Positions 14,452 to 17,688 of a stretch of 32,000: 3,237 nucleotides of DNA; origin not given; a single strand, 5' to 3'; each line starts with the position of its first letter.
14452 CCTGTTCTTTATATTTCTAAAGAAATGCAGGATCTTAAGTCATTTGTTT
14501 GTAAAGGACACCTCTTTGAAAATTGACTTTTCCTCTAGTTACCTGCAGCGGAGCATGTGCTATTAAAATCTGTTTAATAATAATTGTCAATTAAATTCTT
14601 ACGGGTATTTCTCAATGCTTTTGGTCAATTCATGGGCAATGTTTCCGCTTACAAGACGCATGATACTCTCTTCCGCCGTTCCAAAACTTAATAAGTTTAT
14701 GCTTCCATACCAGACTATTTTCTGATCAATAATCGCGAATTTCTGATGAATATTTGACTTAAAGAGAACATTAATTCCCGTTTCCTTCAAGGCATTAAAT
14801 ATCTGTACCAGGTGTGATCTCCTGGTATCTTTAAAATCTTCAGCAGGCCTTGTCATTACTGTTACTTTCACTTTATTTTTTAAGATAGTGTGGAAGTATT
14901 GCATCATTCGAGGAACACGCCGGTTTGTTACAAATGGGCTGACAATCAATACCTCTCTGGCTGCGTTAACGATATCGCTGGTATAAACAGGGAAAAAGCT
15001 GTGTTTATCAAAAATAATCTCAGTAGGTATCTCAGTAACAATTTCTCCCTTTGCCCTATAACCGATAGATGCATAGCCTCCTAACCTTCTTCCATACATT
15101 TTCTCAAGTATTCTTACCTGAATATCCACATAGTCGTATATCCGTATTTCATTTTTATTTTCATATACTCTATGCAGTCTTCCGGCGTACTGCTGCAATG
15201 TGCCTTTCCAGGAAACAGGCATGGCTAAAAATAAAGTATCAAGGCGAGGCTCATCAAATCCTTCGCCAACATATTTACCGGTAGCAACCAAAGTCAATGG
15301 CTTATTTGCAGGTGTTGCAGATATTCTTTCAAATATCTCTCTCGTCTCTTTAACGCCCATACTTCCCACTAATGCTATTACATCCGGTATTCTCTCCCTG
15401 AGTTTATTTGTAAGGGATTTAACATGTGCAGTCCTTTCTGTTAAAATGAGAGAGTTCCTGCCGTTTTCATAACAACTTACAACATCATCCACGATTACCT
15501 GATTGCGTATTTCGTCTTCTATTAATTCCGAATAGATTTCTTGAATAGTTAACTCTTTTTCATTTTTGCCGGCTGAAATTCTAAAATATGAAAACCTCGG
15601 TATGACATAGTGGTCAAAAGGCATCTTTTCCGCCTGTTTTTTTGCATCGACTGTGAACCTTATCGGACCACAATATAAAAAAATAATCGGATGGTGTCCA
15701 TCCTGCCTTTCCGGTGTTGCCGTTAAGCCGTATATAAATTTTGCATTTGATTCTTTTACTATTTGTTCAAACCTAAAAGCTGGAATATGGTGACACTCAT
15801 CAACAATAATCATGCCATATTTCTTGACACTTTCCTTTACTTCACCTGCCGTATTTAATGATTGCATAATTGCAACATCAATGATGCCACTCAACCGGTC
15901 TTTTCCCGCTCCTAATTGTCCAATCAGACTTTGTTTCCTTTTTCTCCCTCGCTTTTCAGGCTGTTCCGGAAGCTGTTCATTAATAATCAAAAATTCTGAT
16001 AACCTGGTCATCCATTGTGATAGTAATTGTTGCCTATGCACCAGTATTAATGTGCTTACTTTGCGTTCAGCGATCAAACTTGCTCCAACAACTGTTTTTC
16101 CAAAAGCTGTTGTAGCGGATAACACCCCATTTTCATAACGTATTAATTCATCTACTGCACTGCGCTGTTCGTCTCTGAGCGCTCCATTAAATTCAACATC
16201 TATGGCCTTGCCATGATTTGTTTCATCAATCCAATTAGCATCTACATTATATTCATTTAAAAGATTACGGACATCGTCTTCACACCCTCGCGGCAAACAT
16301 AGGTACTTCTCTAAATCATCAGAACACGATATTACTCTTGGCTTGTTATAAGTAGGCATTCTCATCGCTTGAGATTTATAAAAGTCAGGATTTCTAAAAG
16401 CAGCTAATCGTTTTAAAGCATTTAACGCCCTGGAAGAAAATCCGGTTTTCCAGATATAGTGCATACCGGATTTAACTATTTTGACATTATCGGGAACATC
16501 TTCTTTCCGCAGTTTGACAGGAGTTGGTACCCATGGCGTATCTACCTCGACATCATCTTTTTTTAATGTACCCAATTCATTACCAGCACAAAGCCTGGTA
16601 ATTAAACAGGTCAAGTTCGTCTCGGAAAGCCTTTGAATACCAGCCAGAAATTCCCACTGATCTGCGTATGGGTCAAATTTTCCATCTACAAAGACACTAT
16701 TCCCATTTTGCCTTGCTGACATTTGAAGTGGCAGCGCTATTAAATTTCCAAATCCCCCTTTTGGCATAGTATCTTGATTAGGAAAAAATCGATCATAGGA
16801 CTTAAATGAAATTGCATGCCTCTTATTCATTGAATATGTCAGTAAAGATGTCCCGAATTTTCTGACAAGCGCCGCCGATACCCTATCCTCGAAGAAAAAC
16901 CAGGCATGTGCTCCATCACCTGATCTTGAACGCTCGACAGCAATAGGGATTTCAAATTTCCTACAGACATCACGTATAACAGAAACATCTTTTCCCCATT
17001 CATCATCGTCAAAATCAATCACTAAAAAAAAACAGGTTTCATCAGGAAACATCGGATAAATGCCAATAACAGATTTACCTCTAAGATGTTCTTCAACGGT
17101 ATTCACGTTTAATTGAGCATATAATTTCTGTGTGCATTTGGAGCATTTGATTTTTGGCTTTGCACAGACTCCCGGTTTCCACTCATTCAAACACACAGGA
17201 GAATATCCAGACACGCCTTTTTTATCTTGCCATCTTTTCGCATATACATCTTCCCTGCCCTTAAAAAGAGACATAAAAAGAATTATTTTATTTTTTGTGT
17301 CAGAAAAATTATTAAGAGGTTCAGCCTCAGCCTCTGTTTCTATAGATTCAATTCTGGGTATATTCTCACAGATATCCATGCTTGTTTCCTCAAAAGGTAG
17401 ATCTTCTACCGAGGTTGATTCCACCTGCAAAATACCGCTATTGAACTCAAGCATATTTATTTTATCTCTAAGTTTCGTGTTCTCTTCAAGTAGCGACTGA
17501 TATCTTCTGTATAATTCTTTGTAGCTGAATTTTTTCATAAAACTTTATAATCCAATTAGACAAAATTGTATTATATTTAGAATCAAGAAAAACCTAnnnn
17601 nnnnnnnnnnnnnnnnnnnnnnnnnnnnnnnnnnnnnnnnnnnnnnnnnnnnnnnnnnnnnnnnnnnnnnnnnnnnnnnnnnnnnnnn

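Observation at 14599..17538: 979-aa primase(AEP)-like + SF2 helicase + HKD/PLD nuclease fusion: candidate single-protein conflict/defence system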

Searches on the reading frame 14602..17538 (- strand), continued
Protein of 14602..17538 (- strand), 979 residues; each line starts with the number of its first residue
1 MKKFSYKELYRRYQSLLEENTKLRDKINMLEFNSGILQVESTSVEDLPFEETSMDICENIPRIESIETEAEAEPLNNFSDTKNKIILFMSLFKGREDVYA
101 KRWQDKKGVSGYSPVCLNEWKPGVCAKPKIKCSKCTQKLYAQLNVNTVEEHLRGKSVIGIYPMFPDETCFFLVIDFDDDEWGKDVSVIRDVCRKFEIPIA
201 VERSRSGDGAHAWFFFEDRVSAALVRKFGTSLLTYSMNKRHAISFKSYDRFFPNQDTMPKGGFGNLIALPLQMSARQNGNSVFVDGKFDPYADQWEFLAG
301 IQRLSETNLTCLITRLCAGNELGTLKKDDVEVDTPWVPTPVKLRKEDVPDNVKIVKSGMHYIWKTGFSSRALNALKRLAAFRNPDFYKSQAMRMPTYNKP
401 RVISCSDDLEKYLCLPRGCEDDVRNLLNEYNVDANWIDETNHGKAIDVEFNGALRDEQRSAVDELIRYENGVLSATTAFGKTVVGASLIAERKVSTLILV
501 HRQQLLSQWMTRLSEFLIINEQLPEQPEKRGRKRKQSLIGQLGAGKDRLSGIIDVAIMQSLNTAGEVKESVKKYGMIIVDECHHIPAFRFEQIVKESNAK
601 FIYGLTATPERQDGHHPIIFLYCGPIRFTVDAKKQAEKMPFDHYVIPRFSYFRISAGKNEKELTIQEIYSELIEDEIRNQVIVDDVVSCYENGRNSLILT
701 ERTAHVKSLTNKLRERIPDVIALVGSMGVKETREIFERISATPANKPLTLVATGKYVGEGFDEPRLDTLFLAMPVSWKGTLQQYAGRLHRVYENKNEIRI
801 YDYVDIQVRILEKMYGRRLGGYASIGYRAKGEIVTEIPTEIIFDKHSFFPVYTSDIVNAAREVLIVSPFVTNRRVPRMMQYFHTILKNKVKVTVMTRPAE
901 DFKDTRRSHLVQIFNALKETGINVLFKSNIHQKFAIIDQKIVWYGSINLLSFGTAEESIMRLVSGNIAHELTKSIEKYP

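Call 96: find_encoding_contigs(protein=P0115, flank=8000, max_places=1)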
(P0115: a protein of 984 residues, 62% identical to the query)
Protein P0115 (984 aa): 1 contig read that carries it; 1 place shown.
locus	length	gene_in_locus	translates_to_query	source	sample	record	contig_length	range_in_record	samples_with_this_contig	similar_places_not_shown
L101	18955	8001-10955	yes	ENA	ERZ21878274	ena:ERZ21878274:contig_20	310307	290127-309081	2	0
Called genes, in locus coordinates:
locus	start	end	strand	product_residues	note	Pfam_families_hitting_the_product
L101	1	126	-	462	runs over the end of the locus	-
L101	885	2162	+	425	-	PF00665:rve, PF13683:rve_3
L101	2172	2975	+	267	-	PF25199:nSTAND_NTPase5 (faint), PF13604:AAA_30, PF13401:AAA_22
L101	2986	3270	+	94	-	PF01807:Zn_ribbon_DnaG (weak)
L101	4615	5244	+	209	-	PF12654:DUF3786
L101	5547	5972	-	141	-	-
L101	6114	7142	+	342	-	PF12625:Arabinose_bd, PF12833:HTH_18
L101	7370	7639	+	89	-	-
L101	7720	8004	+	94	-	PF21247:Fic-like_C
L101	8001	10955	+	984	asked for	PF22548:AEP-TOTE, PF00270:DEAD, PF00271:Helicase_C (faint), PF04851:ResIII, PF13091:PLDc_2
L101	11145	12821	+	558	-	PF07969:Amidohydro_3 (weak), PF01979:Amidohydro_1 (weak), PF07969:Amidohydro_3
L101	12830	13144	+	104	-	PF07883:Cupin_2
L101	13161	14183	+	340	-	PF01210:NAD_Gly3P_dh_N, PF02558:ApbA, PF03807:F420_oxidored (weak), PF08546:ApbA_C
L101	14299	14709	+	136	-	PF13490:zf-HC2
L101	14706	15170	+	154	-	PF13801:Metal_resist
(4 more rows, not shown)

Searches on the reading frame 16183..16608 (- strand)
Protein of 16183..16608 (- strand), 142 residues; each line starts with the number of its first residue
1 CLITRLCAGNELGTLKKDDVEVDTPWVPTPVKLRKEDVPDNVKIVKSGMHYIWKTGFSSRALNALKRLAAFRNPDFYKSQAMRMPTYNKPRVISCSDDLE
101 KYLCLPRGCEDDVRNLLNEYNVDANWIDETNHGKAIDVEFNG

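Call 41: search_solved_structures(query=window:16183-16608:-, max_evalue=10)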
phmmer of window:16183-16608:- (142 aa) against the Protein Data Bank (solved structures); distinct sequences matched with E-value up to 10: 3.
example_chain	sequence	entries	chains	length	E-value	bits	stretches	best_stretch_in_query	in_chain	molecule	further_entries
3r6h_A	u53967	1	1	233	0.23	14.6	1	12-127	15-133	Enoyl-CoA hydratase, EchA3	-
6c7c_A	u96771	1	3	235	0.32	14.1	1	12-127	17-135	Enoyl-CoA hydratase, EchA3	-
6sk7_C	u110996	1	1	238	0.45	13.6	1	45-122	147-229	VP3 capsid protein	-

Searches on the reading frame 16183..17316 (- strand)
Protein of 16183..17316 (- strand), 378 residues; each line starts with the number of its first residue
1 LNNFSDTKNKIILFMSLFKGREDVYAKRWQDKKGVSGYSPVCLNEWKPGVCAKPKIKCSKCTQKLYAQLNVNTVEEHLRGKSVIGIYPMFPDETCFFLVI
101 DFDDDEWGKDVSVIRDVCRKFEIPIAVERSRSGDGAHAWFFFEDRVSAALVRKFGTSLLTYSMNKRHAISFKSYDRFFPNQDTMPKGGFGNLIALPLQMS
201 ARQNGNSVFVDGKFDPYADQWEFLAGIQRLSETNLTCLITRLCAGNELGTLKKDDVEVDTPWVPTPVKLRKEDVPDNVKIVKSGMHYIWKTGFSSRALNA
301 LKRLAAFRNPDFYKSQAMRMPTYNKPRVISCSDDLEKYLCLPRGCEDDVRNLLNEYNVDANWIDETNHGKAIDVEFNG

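Call 57: predict_structure(alignment_id=A3)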
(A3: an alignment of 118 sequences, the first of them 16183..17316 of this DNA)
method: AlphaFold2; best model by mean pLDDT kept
length: 378 residues; sequences in the alignment: 118
mean_pLDDT: 81.6   pTM: 0.78
mean pLDDT of the five models: 81.6, 77.2, 75.7, 74.9, 74.7
residues with pLDDT >= 90: 133; 70-90: 176; 50-70: 57; < 50: 12
segments of 3 or more residues with pLDDT < 50: 1-4, 185-190
pLDDT, mean of each block of 10 residues (from residue 1): 64 88 83 80 72 59 81 90 84 89 86 94 94 88 91 87 78 73 49 72 82 91 93 91 70 58 64 94 93 91 88 76 78 92 92 93 84 68
secondary structure, 60 per line:
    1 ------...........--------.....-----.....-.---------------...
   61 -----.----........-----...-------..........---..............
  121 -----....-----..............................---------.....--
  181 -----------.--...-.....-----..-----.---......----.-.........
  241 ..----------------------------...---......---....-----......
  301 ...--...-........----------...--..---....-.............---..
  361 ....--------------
elements in order: H7-17 E26-30 E36-40 H71-78 E84-86 E94-103 H107-120 E126-129 E135-147 H148-164 E174-178 H199-203 H220-225 H232-242 E277-282 E286-289 H295-303 E306-308 H310-317 E328-330 E338-341 H343-355 E359-364

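Call 60: fold_search(model_id=the predicted structure, library=pdb)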
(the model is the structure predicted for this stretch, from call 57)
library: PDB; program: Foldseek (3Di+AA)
matches with E <= 10: 662; with E <= 0.001: 23
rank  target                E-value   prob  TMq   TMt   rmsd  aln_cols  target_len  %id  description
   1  7p9j_C                7.8e-14  1.00  0.45  0.75   4.0       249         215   25  Prim-Pol Domain of CRISPR-associated Prim-Pol (CAPP) from Marinitoga sp. 1137 - Primer Initiation Complex (released 2022-05-04)
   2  7nqf_B                9.3e-14  1.00  0.46  0.76   3.7       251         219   24  Prim-Pol Domain of CRISPR-associated Prim-Pol (CAPP) from Marinitoga sp. 1137 with dsDNA (released 2022-05-04)
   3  7nqd_B                9.9e-14  1.00  0.46  0.77   3.7       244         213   25  Prim-Pol Domain of CRISPR-associated Prim-Pol (CAPP) from Marinitoga sp. 1137 (released 2022-05-04)
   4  7p9j_B                1.7e-13  1.00  0.46  0.77   3.6       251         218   25  Prim-Pol Domain of CRISPR-associated Prim-Pol (CAPP) from Marinitoga sp. 1137 - Primer Initiation Complex (released 2022-05-04)
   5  7nqd_A                2.6e-13  1.00  0.45  0.78   3.5       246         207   25  Prim-Pol Domain of CRISPR-associated Prim-Pol (CAPP) from Marinitoga sp. 1137 (released 2022-05-04)
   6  7nqe                  3.3e-13  1.00  0.46  0.77   3.7       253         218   23  Prim-Pol Domain of CRISPR-associated Prim-Pol (CAPP) from Marinitoga sp. 1137 with dGTP (released 2022-05-04)
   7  6sa1_D                5.7e-05  1.00  0.33  0.37  12.6       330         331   14  Post catalytic complex of Prim-PolC from Mycobacterium smegmatis with gapped DNA and 3'-dUTP (released 2020-11-18)
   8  5op0_A                5.7e-05  1.00  0.32  0.36  13.5       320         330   14  Structure of Prim-PolC from Mycobacterium smegmatis (released 2017-11-15)
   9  3pky_B                7.6e-05  1.00  0.27  0.34  13.6       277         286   12  Polymerase Domain from Mycobacterium tuberculosis Ligase D in complex with DNA, UTP and Manganese. (released 2011-02-16)
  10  2r9l_A                7.6e-05  0.99  0.26  0.33  13.6       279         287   12  Polymerase Domain from Mycobacterium tuberculosis Ligase D in complex with DNA (released 2008-01-08)
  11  2atz                  8.1e-05  1.00  0.29  0.56   8.2       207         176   10  Crystal structure of protein HP0184 from Helicobacter pylori (released 2005-10-11)
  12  2iry_B                8.5e-05  0.99  0.25  0.32  13.6       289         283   13  Crystal Structure of the Polymerase Domain from Mycobacterium tuberculosis Ligase D with dGTP and Manganese. (released 2007-01-02)
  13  2iru_B                1.2e-04  1.00  0.27  0.34  13.6       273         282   13  Crystal Structure of the Polymerase Domain from Mycobacterium tuberculosis Ligase D (released 2007-01-02)
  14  6sa0_A                1.3e-04  1.00  0.35  0.39  11.6       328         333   15  Ternary complex of Prim-PolC from Mycobacterium smegmatis with 2nt gapped DNA and UpNHpp (released 2020-11-18)
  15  2iru_A                1.3e-04  0.99  0.26  0.33  13.6       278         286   12  Crystal Structure of the Polymerase Domain from Mycobacterium tuberculosis Ligase D (released 2007-01-02)
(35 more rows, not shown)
